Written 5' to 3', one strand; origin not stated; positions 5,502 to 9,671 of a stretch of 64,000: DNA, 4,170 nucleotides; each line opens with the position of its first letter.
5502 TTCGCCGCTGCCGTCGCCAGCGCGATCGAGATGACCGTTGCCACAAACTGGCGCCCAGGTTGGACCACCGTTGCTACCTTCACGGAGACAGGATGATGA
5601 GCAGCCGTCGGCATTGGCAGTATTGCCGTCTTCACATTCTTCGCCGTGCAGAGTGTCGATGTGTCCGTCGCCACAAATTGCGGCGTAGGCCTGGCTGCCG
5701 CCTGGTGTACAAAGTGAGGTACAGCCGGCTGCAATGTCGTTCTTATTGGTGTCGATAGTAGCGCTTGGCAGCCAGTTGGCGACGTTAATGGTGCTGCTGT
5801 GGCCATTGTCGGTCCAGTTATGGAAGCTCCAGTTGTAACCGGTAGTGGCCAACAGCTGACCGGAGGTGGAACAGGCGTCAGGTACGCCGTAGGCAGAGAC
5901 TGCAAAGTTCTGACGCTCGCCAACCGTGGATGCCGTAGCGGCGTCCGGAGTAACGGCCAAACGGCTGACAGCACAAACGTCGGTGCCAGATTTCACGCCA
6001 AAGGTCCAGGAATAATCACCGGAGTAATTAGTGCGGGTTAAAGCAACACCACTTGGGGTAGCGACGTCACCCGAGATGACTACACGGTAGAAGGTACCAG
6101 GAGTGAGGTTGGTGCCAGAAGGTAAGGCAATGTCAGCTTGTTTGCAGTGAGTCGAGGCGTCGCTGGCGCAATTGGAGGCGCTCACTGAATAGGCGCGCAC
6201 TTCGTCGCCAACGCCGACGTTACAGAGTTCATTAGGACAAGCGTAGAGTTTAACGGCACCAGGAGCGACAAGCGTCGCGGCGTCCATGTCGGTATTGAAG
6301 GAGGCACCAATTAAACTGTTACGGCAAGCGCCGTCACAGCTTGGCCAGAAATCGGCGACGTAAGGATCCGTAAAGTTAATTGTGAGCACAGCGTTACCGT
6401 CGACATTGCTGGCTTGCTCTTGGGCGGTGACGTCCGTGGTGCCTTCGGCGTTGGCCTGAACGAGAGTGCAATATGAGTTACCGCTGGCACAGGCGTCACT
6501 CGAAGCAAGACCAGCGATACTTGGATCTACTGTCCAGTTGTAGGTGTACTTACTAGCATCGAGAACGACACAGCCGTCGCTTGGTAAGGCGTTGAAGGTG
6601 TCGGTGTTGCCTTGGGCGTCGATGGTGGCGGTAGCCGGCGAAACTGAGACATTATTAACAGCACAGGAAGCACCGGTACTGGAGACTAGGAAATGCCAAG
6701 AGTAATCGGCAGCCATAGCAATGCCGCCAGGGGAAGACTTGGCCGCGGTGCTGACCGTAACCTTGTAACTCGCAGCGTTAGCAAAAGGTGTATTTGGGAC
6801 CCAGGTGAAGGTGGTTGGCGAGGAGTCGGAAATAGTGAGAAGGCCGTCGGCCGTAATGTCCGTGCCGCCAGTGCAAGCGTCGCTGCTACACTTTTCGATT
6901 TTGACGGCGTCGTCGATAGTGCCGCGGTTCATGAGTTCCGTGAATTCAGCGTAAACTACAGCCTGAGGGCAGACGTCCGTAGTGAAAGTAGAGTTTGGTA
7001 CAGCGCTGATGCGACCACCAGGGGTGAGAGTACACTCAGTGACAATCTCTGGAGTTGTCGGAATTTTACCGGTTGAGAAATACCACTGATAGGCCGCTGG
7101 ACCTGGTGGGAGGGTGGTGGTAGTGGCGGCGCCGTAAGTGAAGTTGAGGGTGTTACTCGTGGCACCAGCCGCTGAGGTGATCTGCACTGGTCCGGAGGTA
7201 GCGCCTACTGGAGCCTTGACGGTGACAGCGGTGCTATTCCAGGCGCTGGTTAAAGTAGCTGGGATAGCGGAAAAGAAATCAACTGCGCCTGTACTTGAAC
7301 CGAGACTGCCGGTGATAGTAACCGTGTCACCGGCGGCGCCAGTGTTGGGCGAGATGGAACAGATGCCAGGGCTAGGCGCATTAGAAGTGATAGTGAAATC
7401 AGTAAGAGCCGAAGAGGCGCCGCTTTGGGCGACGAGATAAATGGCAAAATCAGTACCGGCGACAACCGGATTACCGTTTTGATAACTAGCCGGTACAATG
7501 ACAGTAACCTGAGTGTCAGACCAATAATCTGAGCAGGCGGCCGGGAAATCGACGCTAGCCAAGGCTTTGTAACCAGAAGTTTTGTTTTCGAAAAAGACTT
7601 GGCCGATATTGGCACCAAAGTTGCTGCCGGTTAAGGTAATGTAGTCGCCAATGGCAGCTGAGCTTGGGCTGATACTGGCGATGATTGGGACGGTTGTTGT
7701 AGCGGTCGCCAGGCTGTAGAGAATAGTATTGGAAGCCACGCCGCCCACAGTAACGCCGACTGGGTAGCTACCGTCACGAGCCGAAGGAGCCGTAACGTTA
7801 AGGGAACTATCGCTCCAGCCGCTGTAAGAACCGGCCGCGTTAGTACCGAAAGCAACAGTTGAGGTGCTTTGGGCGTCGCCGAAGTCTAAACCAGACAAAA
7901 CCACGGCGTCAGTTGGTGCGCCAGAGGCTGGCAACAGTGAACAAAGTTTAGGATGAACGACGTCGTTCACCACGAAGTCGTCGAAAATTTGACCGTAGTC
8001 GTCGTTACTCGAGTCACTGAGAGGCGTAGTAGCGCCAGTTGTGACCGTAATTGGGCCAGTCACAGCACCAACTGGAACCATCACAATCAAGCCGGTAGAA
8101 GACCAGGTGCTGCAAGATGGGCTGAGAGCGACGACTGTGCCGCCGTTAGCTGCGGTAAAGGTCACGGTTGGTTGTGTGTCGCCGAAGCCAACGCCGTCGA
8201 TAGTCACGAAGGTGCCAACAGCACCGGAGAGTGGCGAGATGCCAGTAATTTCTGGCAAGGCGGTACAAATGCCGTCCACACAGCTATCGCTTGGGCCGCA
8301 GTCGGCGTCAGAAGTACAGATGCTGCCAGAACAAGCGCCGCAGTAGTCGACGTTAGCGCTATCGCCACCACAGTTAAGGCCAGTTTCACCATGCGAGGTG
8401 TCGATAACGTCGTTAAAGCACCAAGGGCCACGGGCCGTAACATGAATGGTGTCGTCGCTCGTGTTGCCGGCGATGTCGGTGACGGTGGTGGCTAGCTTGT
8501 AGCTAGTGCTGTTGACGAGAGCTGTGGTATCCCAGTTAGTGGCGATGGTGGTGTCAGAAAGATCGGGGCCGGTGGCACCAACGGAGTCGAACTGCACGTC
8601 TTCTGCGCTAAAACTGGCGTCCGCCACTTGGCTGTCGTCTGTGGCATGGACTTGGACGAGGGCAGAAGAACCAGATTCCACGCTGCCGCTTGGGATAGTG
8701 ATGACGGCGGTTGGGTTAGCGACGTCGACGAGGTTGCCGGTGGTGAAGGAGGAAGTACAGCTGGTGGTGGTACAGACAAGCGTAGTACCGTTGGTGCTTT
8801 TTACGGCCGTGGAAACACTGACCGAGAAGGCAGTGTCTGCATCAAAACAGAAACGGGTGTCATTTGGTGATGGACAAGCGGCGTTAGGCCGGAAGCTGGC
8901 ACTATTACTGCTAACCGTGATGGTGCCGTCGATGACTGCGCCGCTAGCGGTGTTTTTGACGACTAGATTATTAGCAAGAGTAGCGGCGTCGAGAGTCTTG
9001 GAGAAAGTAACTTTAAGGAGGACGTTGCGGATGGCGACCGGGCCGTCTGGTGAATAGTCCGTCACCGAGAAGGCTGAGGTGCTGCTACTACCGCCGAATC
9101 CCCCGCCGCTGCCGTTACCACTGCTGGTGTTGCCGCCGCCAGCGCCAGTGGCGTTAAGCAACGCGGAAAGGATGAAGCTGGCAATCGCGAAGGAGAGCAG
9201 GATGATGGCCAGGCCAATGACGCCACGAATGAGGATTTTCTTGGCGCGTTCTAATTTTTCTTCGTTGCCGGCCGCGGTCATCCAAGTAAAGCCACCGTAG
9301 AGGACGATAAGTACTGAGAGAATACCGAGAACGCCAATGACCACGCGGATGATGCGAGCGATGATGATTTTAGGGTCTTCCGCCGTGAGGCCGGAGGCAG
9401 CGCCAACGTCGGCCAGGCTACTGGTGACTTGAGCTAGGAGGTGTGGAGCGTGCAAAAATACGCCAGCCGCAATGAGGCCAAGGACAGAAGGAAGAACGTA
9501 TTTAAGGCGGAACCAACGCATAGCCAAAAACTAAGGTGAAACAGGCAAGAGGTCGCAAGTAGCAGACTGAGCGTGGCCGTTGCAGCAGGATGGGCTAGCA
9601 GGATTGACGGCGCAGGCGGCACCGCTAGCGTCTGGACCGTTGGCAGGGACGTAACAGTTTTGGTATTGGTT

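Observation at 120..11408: Tandem giant (3135 aa) and 625-aa surface proteins with VirB2/TrbC-like pilin N-domains and Myxococcus-type Cys-rich repeats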

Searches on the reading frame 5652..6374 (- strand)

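Call 22: search_protein_families(library=pfam, proteins=[window:5652-6374:-], max_evalue=1)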
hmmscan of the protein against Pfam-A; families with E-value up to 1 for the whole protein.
seq(241 aa): 1 family
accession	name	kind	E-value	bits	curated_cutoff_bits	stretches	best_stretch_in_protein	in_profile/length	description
PF13205.12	Big_5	-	0.022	15.9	23.6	1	17-125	20-103/105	Bacterial Ig-like domain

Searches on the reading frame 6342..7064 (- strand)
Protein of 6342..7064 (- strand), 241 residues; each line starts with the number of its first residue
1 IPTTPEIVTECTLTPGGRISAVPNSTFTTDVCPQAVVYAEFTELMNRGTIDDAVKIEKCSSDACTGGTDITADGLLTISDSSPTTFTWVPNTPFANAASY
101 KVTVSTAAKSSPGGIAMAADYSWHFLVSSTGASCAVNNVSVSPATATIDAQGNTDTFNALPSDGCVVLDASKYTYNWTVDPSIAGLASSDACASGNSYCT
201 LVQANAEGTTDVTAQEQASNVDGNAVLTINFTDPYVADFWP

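Call 22: search_protein_families(library=pfam, proteins=[window:6342-7064:-], max_evalue=1)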
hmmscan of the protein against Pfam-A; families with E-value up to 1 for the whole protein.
seq(241 aa): 2 families
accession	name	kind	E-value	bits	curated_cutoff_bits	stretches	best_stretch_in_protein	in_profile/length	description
PF13205.12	Big_5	-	1.4e-07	32.7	23.6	1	27-125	15-103/105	Bacterial Ig-like domain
PF25548.1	DUF7926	-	0.033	14.7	33.5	0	81-125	110-153/181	Domain of unknown function (DUF7926)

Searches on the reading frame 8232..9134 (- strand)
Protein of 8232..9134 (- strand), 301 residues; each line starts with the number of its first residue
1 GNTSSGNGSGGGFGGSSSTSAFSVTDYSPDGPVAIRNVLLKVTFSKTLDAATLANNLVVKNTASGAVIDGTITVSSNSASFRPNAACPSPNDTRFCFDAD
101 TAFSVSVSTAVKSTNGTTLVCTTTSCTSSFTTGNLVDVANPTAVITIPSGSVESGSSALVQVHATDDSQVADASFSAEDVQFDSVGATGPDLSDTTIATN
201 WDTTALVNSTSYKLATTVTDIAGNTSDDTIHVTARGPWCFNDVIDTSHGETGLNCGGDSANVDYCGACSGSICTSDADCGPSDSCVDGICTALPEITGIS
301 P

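Call 22: search_protein_families(library=pfam, proteins=[window:8232-9134:-], max_evalue=1)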
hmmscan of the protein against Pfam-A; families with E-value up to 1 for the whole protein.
seq(301 aa): 2 families
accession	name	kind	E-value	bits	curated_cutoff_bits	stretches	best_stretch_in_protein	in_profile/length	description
PF17970.7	bMG1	-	0.1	13.1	26.4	1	40-87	25-72/105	Bacterial Alpha-2-macroglobulin MG1 domain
PF04706.18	Dickkopf_N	-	0.85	10.4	25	0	264-291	22-51/51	Dickkopf N-terminal cysteine-rich region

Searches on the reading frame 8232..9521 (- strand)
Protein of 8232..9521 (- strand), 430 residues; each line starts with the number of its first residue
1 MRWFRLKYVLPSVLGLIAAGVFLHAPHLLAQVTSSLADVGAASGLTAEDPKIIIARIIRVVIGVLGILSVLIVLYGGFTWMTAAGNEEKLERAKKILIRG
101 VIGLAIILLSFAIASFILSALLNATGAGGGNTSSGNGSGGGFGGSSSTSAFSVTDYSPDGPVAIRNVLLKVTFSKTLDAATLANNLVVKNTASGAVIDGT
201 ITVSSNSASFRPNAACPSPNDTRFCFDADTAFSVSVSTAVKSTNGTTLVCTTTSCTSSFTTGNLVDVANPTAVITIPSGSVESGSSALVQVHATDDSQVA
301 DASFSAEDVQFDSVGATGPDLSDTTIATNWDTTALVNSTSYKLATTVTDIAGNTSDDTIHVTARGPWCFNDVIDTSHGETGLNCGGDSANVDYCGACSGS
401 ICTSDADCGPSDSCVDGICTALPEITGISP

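Call 23: find_homologous_proteins(query=window:8232-9521:-)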
Query seq(430 aa) (430 aa): 6 proteins with E <= 0.001 among 8000 candidates.
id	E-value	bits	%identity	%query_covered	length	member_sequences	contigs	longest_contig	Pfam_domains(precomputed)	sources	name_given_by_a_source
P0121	1.1e-62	230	40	71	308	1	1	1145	PF13205.13,PF17957.8,PF18895.6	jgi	-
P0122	2.9e-26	110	52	26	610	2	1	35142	PF13205.13,PF18895.6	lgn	-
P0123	9.3e-24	102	40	41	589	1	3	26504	PF13205.13,PF18895.6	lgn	-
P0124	3.0e-23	100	58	22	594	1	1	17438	PF13205.13,PF18895.6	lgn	-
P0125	9.3e-15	73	37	32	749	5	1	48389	PF13205.13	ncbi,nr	ncbi:MAG: hypothetical protein CL685_02720 [Candidatus Magasanikbacteria bacterium]|nr:hypothetical 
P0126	2.6e-4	38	34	19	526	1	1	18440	PF18895.6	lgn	-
